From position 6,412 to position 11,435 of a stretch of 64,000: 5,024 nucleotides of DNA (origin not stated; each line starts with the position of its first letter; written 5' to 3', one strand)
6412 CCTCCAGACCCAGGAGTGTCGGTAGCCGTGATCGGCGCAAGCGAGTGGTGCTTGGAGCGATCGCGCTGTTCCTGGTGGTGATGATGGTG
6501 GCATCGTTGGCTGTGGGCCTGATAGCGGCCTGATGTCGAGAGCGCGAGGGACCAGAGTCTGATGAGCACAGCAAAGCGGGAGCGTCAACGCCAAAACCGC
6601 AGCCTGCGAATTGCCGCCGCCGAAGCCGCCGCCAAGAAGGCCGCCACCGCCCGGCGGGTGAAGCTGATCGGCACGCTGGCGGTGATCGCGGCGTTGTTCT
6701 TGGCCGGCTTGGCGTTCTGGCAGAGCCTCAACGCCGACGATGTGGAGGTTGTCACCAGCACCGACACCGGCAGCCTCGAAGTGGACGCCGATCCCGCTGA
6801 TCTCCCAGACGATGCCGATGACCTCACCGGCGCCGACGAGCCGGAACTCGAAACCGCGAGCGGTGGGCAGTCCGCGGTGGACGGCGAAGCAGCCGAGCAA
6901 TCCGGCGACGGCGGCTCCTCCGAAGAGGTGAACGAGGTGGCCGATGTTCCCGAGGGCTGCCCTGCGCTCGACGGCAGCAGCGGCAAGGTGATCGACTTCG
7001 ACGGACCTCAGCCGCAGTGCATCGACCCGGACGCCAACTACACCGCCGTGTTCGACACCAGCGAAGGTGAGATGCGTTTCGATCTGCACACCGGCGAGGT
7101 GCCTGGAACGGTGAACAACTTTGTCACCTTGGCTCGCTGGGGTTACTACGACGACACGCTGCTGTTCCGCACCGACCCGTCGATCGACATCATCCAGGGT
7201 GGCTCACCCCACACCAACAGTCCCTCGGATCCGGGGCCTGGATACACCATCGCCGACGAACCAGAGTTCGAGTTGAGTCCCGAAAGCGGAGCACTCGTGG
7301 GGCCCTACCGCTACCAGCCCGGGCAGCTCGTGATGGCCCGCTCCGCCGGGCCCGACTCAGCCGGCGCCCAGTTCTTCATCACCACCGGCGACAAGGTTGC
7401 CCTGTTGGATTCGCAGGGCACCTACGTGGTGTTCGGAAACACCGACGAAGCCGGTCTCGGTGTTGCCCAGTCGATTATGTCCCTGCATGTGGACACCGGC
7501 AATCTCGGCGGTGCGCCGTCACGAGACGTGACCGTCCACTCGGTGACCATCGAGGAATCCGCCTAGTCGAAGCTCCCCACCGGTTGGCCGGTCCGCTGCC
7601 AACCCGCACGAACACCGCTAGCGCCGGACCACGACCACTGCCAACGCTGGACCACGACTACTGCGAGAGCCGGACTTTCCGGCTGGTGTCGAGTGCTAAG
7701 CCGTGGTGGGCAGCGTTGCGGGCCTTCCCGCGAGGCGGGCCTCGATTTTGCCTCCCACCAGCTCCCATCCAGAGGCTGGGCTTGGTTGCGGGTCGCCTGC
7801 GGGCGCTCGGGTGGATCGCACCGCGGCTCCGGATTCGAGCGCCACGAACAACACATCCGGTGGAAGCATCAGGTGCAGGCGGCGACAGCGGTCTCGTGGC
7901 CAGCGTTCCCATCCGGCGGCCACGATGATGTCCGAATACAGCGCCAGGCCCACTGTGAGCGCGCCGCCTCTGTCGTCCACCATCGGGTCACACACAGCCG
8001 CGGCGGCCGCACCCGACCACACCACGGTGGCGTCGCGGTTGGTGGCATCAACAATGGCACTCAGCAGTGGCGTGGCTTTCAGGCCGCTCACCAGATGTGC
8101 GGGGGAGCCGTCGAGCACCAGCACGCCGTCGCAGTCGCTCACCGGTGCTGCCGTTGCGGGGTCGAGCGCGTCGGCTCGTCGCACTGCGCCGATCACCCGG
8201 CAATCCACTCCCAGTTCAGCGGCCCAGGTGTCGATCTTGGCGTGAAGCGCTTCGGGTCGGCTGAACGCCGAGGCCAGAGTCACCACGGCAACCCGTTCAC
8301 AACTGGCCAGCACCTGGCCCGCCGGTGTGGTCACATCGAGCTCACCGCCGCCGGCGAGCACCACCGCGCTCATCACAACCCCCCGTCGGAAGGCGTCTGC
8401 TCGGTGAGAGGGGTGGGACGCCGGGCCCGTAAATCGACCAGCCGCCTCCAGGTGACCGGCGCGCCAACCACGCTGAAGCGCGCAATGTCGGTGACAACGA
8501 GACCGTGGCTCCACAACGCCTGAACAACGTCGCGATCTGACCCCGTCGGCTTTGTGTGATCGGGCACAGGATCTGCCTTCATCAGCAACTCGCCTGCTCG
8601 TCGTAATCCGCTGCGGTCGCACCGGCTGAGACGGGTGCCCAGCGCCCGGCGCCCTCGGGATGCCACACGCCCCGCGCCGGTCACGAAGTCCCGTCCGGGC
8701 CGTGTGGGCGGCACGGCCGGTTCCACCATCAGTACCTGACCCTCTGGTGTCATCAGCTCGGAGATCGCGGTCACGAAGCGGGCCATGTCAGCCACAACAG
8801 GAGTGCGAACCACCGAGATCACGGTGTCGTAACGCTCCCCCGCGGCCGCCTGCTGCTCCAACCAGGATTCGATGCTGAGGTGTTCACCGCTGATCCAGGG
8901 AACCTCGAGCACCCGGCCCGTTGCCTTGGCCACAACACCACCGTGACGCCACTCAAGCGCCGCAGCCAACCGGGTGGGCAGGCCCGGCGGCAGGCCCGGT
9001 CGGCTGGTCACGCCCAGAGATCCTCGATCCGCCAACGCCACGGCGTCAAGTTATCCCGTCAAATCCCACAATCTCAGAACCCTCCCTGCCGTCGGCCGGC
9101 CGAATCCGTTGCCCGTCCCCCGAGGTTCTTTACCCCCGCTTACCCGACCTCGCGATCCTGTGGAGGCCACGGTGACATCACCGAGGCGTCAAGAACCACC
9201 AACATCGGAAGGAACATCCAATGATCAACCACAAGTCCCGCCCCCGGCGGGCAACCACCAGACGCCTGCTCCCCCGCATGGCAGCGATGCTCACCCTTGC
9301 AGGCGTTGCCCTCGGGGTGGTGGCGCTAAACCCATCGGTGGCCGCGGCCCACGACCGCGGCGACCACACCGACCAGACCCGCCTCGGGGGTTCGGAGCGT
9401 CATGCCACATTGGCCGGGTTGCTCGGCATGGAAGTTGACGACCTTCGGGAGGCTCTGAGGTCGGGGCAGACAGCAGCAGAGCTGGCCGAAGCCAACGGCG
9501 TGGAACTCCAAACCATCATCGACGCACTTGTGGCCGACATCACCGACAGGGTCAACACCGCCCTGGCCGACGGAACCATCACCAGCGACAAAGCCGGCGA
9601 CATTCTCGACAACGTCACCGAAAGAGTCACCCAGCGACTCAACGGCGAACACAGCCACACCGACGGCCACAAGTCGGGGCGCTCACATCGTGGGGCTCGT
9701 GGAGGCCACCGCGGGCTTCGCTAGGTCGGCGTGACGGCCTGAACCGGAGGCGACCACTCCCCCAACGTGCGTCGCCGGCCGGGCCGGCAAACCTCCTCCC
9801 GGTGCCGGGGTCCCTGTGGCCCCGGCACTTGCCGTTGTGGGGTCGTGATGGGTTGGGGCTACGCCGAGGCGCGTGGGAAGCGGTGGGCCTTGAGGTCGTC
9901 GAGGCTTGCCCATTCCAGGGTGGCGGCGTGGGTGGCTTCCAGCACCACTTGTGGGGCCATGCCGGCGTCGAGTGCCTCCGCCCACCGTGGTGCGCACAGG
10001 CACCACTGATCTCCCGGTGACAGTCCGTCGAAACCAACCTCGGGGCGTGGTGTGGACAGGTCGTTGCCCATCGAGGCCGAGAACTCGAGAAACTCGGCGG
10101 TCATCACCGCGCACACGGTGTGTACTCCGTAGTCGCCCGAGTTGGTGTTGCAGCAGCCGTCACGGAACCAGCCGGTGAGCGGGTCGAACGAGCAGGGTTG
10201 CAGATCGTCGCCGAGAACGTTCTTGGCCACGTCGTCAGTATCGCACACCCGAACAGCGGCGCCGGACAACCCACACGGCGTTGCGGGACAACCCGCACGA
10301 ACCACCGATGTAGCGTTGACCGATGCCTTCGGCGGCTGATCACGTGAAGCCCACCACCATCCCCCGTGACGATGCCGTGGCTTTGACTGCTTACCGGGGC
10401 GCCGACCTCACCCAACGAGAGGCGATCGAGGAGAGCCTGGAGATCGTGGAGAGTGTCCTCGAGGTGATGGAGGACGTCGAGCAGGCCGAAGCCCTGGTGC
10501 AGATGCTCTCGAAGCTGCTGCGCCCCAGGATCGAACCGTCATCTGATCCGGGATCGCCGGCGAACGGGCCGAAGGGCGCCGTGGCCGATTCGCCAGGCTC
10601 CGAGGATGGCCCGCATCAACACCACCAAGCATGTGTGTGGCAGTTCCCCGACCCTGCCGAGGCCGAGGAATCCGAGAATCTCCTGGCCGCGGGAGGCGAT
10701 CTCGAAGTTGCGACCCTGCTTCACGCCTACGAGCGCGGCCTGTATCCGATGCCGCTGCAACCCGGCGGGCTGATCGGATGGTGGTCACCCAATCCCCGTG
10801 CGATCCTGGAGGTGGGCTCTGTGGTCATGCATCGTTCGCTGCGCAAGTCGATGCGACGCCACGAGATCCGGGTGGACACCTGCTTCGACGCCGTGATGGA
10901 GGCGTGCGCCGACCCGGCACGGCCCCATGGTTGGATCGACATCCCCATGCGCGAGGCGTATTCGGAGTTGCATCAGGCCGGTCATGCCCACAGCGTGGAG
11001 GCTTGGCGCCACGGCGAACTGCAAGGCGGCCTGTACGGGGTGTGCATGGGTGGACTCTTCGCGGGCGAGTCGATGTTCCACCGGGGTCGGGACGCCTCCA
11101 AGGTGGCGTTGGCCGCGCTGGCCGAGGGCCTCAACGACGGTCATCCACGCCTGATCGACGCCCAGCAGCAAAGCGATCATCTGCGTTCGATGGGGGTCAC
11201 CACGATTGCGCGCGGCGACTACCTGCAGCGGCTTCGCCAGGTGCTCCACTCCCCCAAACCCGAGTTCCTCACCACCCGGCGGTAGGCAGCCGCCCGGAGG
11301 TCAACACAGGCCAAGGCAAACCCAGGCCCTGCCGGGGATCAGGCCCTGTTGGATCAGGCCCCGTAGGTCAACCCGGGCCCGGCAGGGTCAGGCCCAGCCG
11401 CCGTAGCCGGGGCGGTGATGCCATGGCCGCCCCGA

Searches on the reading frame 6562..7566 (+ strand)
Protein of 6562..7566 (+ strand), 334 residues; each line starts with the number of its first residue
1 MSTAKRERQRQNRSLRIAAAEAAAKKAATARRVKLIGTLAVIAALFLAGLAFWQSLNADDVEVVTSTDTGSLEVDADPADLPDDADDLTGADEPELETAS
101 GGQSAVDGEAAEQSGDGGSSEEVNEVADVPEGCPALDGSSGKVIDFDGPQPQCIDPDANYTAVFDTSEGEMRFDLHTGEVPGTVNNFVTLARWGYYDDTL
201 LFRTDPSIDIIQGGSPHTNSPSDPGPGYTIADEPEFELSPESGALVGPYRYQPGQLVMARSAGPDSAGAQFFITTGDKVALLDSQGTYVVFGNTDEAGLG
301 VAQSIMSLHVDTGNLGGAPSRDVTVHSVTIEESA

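Call 16: search_protein_families(library=pfam, proteins=[window:6562-7566:+], max_evalue=0.01)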
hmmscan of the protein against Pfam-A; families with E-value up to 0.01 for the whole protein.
window:6562-7566:+ (334 aa): 1 family
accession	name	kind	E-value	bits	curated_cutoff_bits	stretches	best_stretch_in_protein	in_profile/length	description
PF00160.26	Pro_isomerase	-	2.4e-24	86.8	21.7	1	164-329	4-158/159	Cyclophilin type peptidyl-prolyl cis-trans isomerase/CLD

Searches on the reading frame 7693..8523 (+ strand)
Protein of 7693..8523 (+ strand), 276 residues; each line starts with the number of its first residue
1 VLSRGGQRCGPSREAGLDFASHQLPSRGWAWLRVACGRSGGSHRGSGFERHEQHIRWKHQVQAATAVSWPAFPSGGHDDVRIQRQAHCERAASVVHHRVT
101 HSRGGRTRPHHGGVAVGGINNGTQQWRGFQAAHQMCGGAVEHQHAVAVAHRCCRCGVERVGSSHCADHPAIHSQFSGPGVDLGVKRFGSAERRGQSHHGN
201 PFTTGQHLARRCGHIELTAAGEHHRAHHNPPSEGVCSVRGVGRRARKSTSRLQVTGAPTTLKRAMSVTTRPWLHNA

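Call 16: search_protein_families(library=pfam, proteins=[window:7693-8523:+], max_evalue=0.01)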
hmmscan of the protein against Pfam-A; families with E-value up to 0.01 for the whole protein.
window:7693-8523:+ (276 aa): 1 family
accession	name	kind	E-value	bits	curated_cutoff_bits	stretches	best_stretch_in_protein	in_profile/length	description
PF03488.19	Ins_beta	-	0.0088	16.5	21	0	132-154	12-34/48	Nematode insulin-related peptide beta type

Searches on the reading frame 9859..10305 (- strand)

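Call 82: search_protein_families(library=pfam, proteins=[window:9859-10305:-], max_evalue=0.01)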
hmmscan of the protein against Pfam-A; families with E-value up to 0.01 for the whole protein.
window:9859-10305:- (148 aa): 1 family
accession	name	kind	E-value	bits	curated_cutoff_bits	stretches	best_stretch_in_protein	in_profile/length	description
PF09996.14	DUF2237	-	1.2e-53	180.4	25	1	28-141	1-114/115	Uncharacterized protein conserved in bacteria (DUF2237)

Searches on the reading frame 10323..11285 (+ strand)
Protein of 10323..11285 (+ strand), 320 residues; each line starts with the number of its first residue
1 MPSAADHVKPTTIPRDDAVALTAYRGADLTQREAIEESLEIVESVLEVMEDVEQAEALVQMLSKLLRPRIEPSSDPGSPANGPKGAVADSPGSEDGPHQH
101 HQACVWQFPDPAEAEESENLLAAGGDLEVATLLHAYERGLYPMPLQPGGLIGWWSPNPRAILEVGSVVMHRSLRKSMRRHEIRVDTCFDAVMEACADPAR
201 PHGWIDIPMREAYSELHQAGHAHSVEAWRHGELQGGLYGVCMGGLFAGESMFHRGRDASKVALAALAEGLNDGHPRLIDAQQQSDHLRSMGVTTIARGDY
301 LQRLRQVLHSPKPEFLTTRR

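Call 16: search_protein_families(library=pfam, proteins=[window:10323-11285:+], max_evalue=0.01)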
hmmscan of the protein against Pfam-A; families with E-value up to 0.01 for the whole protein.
window:10323-11285:+ (320 aa): 1 family
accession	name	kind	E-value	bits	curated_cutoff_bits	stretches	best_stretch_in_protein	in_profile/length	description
PF03588.20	Leu_Phe_trans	-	9.5e-58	194.9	22.7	1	130-295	2-170/171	Leucyl/phenylalanyl-tRNA protein transferase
